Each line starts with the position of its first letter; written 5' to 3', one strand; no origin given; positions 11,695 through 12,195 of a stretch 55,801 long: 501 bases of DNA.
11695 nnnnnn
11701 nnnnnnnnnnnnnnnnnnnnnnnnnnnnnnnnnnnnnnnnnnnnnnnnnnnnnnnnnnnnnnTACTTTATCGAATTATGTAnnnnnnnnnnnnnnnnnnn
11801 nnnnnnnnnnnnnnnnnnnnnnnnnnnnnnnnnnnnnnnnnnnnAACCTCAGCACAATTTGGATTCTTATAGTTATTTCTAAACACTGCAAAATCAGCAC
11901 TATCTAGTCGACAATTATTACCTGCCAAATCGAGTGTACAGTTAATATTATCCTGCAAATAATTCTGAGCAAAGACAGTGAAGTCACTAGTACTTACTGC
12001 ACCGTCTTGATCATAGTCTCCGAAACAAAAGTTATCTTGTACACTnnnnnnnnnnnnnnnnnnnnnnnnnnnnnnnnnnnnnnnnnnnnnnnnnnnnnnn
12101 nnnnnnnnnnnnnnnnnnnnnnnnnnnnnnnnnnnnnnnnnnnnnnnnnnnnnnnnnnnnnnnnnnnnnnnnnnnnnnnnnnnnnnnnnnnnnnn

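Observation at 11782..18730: Three consecutive CAZyme-like genes share an unusual Cys-bracketed dockerin-like module (candidate cohesin-dockerin enzyme display system)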

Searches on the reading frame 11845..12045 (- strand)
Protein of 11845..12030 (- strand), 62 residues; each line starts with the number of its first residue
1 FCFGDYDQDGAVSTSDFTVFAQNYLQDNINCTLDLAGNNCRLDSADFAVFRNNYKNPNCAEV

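Call 5: search_protein_families(library=pfam, proteins=[window:11845-12030:-], max_evalue=10)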
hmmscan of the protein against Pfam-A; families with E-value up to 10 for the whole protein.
seq(62 aa): 2 families
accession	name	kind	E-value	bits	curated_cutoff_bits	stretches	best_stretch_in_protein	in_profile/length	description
PF00404.24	Dockerin_1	-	0.042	14.5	22.9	1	4-28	2-31/57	Dockerin type I domain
PF13833.12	EF-hand_8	-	0.045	13.9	28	1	3-24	33-54/54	EF-hand domain pair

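Call 8: search_protein_families(library=ncbifam, proteins=[window:11845-12030:-], max_evalue=10)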
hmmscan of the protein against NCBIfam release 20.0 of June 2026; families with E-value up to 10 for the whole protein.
seq(62 aa): 2 families
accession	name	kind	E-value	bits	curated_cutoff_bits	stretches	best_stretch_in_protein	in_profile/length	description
NF041540.1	dockerin_GC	domain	0.00073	19.9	29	1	4-55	3-64/67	GC-type dockerin domain-anchored protein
NF049990.1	CellobisidaseCelK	equivalog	0.062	11.4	1700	1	3-51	829-879/889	cellulose 1,4-beta-cellobiosidase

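Call 10: find_homologous_proteins(query=A1, max_evalue=0.001)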
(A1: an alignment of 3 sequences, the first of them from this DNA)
Query A1 (3 sequences) (66 aa, profile of the alignment): 1 proteins with E <= 0.001 among 105 candidates.
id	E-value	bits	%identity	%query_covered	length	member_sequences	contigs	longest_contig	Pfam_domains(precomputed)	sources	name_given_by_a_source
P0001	2.4e-32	128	100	100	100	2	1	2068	-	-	-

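Call 11: find_related_loci(query=A1, collection=genome_contigs, flank=10000)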
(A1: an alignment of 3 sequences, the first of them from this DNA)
Query A1 (66 aa) in genome_contigs; peptide patterns used: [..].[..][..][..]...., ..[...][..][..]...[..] (x = any residue, [..] = any of these).
61 stretches matched a pattern; 2 encode a relative of the query (tblastn E <= 1e-3); 2 distinct loci.
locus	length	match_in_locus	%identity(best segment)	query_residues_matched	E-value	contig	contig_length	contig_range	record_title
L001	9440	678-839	40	8-58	2e-9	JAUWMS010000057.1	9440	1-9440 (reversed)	MAG: Candidatus Latescibacterota bacterium isolate CSMAG_2404 CSMAG_2404_k141_406395_length_9440_cov_6.9858, whole genom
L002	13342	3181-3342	40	8-58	7e-9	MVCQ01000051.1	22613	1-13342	MAG: Candidatus Latescibacteria bacterium 4484_107 ex4484_107_scaffold_7915, whole genome shotgun sequence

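Call 19: search_protein_representatives(alignment_id=A1)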
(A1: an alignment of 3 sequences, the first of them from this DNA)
Query: 3 sequences, 66 profile positions. Proteins with E-value up to 0.001 (for the whole library): 571; up to 1e-10: 54; up to 1e-30: 2. The best 150 are listed.
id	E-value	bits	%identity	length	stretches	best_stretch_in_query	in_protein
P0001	7.5e-33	128.3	-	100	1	2-65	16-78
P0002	4.5e-32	125.8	-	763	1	1-66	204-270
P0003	2.0e-24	101.2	-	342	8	7-29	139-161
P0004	1.0e-21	92.6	-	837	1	1-65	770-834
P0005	3.9e-18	81.1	-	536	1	5-66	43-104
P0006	8.5e-18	80.0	-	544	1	3-62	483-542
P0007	8.6e-18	80.0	-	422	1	6-61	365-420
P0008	1.9e-17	78.9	-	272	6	9-35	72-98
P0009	3.5e-17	78.1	-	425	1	4-65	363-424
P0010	5.4e-17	77.5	-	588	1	3-65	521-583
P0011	8.1e-17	76.9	-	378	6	8-61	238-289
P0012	5.3e-16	74.3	-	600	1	6-66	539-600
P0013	5.6e-16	74.2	-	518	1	2-64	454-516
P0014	3.4e-15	71.7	-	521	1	6-65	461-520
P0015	5.8e-15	71.0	-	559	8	7-33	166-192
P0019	1.0e-14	70.2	-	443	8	4-29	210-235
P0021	1.6e-14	69.5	-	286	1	7-65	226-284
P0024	8.8e-14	67.2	-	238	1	5-66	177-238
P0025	1.2e-13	66.7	-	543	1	7-66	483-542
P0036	1.3e-12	63.4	-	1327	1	5-65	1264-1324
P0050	2.2e-11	59.5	-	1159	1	3-65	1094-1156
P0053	4.0e-11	58.7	-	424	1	6-65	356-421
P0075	3.3e-09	52.5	-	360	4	5-42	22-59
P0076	3.6e-09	52.4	-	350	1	6-62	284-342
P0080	7.4e-09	51.4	-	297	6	7-31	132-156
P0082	9.2e-09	51.1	-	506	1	2-65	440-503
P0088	2.7e-08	49.6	-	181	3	4-60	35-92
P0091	4.1e-08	49.0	-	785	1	5-65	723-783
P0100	1.7e-07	47.1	-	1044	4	9-59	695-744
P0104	2.8e-07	46.3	-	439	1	6-65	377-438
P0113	6.0e-07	45.3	-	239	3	9-59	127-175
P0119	1.1e-06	44.4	-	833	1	6-63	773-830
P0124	1.6e-06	44.0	-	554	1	7-65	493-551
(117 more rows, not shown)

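Call 22: search_solved_structures(query=A1, max_evalue=10, show_alignments=3)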
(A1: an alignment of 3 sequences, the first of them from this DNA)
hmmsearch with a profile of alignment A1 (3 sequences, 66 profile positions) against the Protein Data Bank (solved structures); distinct sequences matched with E-value up to 10: 14.
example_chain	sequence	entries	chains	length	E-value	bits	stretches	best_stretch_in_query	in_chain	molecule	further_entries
4fl4_A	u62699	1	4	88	0.021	17.9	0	8-27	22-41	Glycoside hydrolase family 9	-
5lxv_B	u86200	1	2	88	0.029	17.4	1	5-24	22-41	Carbohydrate-binding protein WP_009985128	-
2vn5_B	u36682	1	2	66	0.12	15.4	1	7-25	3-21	ENDOGLUCANASE A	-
2vn6_B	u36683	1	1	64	0.14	15.2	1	7-24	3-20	ENDOGLUCANASE A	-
1daq_A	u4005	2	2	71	0.15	15.1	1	7-57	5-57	ENDOGLUCANASE SS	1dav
2mte_A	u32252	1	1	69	0.16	15.1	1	7-57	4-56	Cellulose 1,4-beta-cellobiosidase (reducing end) CelS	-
2y3n_B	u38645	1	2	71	0.25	14.4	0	8-29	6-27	CELLULOSOMAL FAMILY-48 PROCESSIVE GLYCOSIDE HYDROLASE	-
2jnk_A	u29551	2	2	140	0.57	13.3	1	8-41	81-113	Hyalurononglucosaminidase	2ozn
4cj0_A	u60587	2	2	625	0.58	13.3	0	6-26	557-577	ENDOGLUCANASE D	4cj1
1clc_A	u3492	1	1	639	0.63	13.2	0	6-26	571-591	ENDOGLUCANASE CELD; EC: 3.2.1.4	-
6k0o_A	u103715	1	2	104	0.86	12.7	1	17-37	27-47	Scavenger receptor cysteine-rich type 1 protein M160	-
2fo3_A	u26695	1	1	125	1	12.5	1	28-47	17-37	Ubiquitin-conjugating enzyme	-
3akb_A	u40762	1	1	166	1.5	11.9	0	6-30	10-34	Putative calcium binding protein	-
3aka_A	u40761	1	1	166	1.7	11.8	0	7-30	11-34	Putative calcium binding protein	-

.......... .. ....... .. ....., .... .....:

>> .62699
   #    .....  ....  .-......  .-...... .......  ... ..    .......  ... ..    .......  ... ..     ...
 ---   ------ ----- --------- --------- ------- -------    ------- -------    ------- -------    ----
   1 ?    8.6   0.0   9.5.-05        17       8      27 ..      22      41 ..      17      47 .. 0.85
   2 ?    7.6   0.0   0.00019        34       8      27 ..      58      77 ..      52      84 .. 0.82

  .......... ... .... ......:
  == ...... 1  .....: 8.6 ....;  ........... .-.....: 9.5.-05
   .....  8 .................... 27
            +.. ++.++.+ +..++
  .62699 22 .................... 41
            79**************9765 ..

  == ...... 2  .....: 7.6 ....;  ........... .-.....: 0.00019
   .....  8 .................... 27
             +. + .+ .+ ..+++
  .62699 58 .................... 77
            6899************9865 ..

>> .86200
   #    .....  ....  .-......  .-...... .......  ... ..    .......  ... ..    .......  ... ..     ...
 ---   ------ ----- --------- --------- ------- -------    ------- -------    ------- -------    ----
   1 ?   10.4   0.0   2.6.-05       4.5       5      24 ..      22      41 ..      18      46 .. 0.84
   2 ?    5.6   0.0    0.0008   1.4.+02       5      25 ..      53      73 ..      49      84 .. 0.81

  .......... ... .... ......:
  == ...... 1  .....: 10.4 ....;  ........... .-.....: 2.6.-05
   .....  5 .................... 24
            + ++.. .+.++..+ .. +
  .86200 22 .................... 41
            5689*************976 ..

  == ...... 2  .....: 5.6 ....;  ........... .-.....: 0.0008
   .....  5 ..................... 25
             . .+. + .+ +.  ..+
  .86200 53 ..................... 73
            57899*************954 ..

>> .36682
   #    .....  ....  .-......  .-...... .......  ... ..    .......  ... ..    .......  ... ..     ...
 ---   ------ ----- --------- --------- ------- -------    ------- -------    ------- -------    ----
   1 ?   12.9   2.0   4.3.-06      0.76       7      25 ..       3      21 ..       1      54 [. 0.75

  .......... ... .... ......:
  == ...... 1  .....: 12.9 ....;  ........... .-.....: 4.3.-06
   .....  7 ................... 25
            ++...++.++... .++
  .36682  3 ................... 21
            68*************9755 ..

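Call 27: find_homologous_proteins(query=A2, max_evalue=0.001)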
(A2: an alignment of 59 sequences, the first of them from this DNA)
Query A2 (59 sequences) (67 aa, profile of the alignment): 1 proteins with E <= 0.001 among 52 candidates.
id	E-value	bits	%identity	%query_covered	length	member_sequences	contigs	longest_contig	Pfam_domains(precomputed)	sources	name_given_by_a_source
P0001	3.4e-21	92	100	100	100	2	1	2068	-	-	-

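Call 31: search_protein_families(library=pfam, alignment_id=A3, max_evalue=0.001)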
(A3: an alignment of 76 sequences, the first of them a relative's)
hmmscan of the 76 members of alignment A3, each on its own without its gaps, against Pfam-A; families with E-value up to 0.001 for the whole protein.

A. member 1, P0004 (837 aa): 5 families
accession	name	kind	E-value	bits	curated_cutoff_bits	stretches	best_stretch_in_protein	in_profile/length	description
PF00331.26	Glyco_hydro_10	-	9.8e-37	127.3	22.1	1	221-503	6-288/311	Glycosyl hydrolase family 10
PF02018.23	CBM_4_9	-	1.2e-22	81.2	25.9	1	34-162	2-134/136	Carbohydrate binding domain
PF18099.7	CBM_35_2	-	5.8e-07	30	23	1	660-758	5-105/112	Carbohydrate binding module (family 35)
PF16990.11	CBM_35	-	5.8e-06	27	28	1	673-756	28-109/121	Carbohydrate binding module (family 35)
PF13620.12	CarboxypepD_reg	-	6.1e-05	23.7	32.3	0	526-577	27-80/82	Carboxypeptidase regulatory-like domain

B. families by the number of members that match (of 76 scanned): 37 families (the first 25 are shown)
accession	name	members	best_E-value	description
PF00963.24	Cohesin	13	2.7e-14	Cohesin domain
PF13229.12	Beta_helix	11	9.9e-24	Right handed beta helix region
PF18099.7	CBM_35_2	11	7.1e-11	Carbohydrate binding module (family 35)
PF13948.11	DUF4215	10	3.1e-20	Domain of unknown function (DUF4215)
PF03422.21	CBM_6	9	3.5e-16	Carbohydrate binding module (family 6)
PF00150.24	Cellulase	7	1.3e-48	Cellulase (glycosyl hydrolase family 5)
PF05048.19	NosD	6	1.3e-09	Periplasmic copper-binding protein (NosD)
PF16990.11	CBM_35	6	5.4e-08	Carbohydrate binding module (family 35)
PF07602.17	DUF1565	5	3e-08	Protein of unknown function (DUF1565)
PF00722.28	Glyco_hydro_16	3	4.5e-19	Glycosyl hydrolases family 16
PF03935.22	SKN1_KRE6_Sbg1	3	3.2e-13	Beta-glucan synthesis-associated protein SKN1/KRE6/Sbg1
PF17161.10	DUF5123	3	8.9e-06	Domain of unknown function (DUF5123)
PF13204.13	Apiosidase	2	4.1e-102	Apiosidase-like, catalytic domain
PF00331.26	Glyco_hydro_10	2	9.8e-37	Glycosyl hydrolase family 10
PF06452.16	CBM9_1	2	5.3e-25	Carbohydrate family 9 binding domain-like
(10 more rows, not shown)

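Call 32: predict_structure(alignment_id=A2)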
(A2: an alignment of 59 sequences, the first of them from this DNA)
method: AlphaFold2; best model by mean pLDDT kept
length: 67 residues; sequences in the alignment: 59
mean_pLDDT: 91.4   pTM: 0.78
mean pLDDT of the five models: 91.4, 89.9, 89.6, 89.1, 88.1
residues with pLDDT >= 90: 55; 70-90: 5; 50-70: 6; < 50: 1
segments of 3 or more residues with pLDDT < 50: none
pLDDT, mean of each block of 10 residues (from residue 1): 77 94 98 97 97 97 75
secondary structure, 60 per line:
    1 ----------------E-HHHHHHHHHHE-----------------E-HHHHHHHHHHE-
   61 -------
elements in order: H19-28 H49-58

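Call 35: fold_search(model_id=the predicted structure, library=pdb)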
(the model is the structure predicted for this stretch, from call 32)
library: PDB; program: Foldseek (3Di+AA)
matches with E <= 10: 15; with E <= 0.001: 0
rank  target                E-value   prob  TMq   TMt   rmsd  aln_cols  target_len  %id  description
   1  2y3n_B                1.4e-01  1.00  0.64  0.70   1.4        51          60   24  Type II cohesin-dockerin domain from Bacteroides cellolosolvens (released 2012-01-11)
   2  3kcp_A                9.1e-01  0.77  0.60  0.15   2.2        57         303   16  Crystal structure of interacting Clostridium thermocellum multimodular components (released 2010-02-09)
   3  4u3s_B                9.1e-01  0.66  0.54  0.26   2.6        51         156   20  Crystal structure of Coh3ScaB-XDoc_M1ScaA complex: A N-terminal interface mutant of type II Cohesin-X-Dockerin complex (released 2015-07-29)
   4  5g5d_B                1.3e+00  0.69  0.56  0.26   1.9        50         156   14  Crystal Structure of the CohScaC2-XDocCipA type II complex from Clostridium thermocellum (released 2017-04-05)
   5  2y3n_D                1.8e+00  0.44  0.47  0.62   3.2        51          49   20  Type II cohesin-dockerin domain from Bacteroides cellolosolvens (released 2012-01-11)
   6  4fl4_L                2.6e+00  0.44  0.60  0.15   2.2        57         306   16  Scaffoldin conformation and dynamics revealed by a ternary complex from the Clostridium thermocellum cellulosome (released 2012-06-27)
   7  2b59_B                3.0e+00  0.33  0.54  0.25   2.0        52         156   12  The type II cohesin dockerin complex (released 2005-10-11)
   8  6kgc_B                3.6e+00  0.23  0.54  0.59   3.6        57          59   19  Crystal structure of CaDoc0917(R49D)-CaCohA2 complex at pH 5.4 (released 2020-07-08)
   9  5lxv_B                3.6e+00  0.23  0.55  0.56   3.1        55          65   18  Crystal structure of Ruminococcus flavefaciens scaffoldin C cohesin in complex with a dockerin from an uncharacterized (released 2016-10-19)
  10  5k39_B                4.1e+00  0.30  0.57  0.27   1.7        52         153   19  THE TYPE II COHESIN DOCKERIN COMPLEX FROM CLOSTRIDIUM THERMOCELLUM (released 2017-03-29)
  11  5nrm_B                4.7e+00  0.13  0.44  0.45   4.6        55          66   24  Crystal structure of the sixth cohesin from Acetivibrio cellulolyticus' scaffoldin B in complex with Cel5 dockerin S51 (released 2018-01-31)
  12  4fl4_C                6.6e+00  0.28  0.64  0.15   1.7        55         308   16  Scaffoldin conformation and dynamics revealed by a ternary complex from the Clostridium thermocellum cellulosome (released 2012-06-27)
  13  5m0y_B                7.5e+00  0.14  0.53  0.25   2.6        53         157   19  Crystal Structure of the CohScaA-XDocCipB type II complex from Clostridium thermocellum at 1.5Angstrom resolution (released 2017-09-06)
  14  6kgf_D                8.0e+00  0.13  0.57  0.61   3.8        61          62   21  Crystal structure of CaDoc0917(R16D)-CaCohA2 complex at pH 8.2 (released 2020-07-08)
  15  3ul4_B                9.7e+00  0.07  0.49  0.51   4.6        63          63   16  Crystal structure of Coh-OlpA(Cthe_3080)-Doc918(Cthe_0918) complex: A novel type I Cohesin-Dockerin complex from Clost (released 2012-11-28)

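Call 36: search_protein_families(library=pfam, proteins=[P0025, P0091, P0124, P0021, P0076, P0053, P0082, P0104, P0119, P0024], max_evalue=0.01)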
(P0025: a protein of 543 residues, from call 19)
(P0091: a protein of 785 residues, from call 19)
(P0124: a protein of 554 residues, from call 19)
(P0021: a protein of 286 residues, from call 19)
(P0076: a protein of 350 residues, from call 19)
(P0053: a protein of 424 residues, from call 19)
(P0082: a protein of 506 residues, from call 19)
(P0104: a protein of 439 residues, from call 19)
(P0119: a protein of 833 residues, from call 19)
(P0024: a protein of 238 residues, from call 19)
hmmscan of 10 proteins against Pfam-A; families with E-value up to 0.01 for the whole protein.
P0025 (543 aa): 2 families
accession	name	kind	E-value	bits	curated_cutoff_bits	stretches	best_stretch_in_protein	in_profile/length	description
PF13948.11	DUF4215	-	5e-12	46.4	27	2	321-355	20-47/47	Domain of unknown function (DUF4215)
PF00963.24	Cohesin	-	1.7e-07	31.9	24.1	1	194-300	6-121/139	Cohesin domain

P0091 (785 aa): 2 families
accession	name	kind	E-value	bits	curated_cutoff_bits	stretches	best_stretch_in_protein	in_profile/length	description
PF13948.11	DUF4215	-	3.1e-20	72.6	27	3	322-355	15-47/47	Domain of unknown function (DUF4215)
PF00963.24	Cohesin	-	2.7e-14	54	24.1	2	58-166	8-123/139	Cohesin domain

P0124 (554 aa): 2 families
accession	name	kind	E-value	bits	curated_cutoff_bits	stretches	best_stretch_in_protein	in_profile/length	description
PF03793.24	PASTA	-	0.0001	22.6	23.2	0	46-66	42-62/64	PASTA domain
PF13948.11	DUF4215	-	0.0016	19.2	27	1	324-359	18-46/47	Domain of unknown function (DUF4215)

P0021 (286 aa): 2 families
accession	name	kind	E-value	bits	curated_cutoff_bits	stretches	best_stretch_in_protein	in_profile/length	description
PF13948.11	DUF4215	-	2.1e-11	44.3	27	2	135-162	20-46/47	Domain of unknown function (DUF4215)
PF00963.24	Cohesin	-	1.1e-05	26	24.1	1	12-112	11-121/139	Cohesin domain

P0076 (350 aa): 2 families
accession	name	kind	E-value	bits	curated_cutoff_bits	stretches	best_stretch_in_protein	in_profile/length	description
PF00963.24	Cohesin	-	2.8e-05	24.8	24.1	1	62-154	17-118/139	Cohesin domain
PF13948.11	DUF4215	-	0.00082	20.1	27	1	236-266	18-47/47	Domain of unknown function (DUF4215)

P0053 (424 aa): 4 families
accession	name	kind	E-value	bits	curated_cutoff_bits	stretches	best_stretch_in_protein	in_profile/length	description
PF03422.21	CBM_6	-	3.5e-16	60.1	28.9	1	239-350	6-123/125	Carbohydrate binding module (family 6)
PF18099.7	CBM_35_2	-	9.7e-08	32.5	23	1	245-337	6-102/112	Carbohydrate binding module (family 35)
PF16990.11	CBM_35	-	5.2e-06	27.2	28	1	241-348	12-116/121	Carbohydrate binding module (family 35)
PF00963.24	Cohesin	-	8e-06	26.5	24.1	1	66-181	5-125/139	Cohesin domain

P0082 (506 aa): 1 family
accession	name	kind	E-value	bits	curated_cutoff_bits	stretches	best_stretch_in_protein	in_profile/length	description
PF00963.24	Cohesin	-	0.00019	22.1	24.1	1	76-150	31-111/139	Cohesin domain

P0104 (439 aa): 1 family
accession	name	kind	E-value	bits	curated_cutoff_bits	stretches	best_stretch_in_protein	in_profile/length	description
PF00963.24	Cohesin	-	2.1e-06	28.4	24.1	1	54-168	8-126/139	Cohesin domain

P0119 (833 aa): 2 families
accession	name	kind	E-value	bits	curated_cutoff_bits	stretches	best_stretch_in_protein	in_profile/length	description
PF00050.26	Kazal_1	-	5.8e-07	29.9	21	1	659-682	7-28/49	Kazal-type serine protease inhibitor domain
PF07648.20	Kazal_2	-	0.00089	19.8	22.8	1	660-683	3-27/48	Kazal-type serine protease inhibitor domain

P0024 (238 aa): 1 family
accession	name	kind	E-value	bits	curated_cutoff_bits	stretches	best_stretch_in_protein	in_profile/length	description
PF00963.24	Cohesin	-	3.5e-06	27.7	24.1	1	62-154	10-110/139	Cohesin domain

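Call 46: find_encoding_contigs(protein=P0004, flank=10000, max_places=3)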
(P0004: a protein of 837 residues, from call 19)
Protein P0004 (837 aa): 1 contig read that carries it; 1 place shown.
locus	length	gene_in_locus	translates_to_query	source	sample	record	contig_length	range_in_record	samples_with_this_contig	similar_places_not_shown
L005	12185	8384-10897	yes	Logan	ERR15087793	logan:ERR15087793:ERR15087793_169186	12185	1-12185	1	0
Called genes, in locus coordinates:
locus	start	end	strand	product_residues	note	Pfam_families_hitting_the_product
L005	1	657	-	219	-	?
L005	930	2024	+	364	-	PF00579:tRNA-synt_1b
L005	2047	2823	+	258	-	PF02153:PDH_N, PF26213:TYRAAT1_C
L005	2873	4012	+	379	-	PF00579:tRNA-synt_1b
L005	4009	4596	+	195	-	-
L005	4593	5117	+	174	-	PF02502:LacAB_rpiB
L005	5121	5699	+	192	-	-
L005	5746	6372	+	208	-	PF00834:Ribul_P_3_epim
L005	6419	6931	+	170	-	-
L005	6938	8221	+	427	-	PF18306:LDcluster4, PF03641:Lysine_decarbox, PF13489:Methyltransf_23, PF08241:Methyltransf_11, PF08242:Methyltransf_12 (weak), PF13649:Methyltransf_25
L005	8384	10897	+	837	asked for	PF02018:CBM_4_9, PF00331:Glyco_hydro_10, PF16990:CBM_35 (weak), PF18099:CBM_35_2 (weak)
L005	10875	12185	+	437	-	?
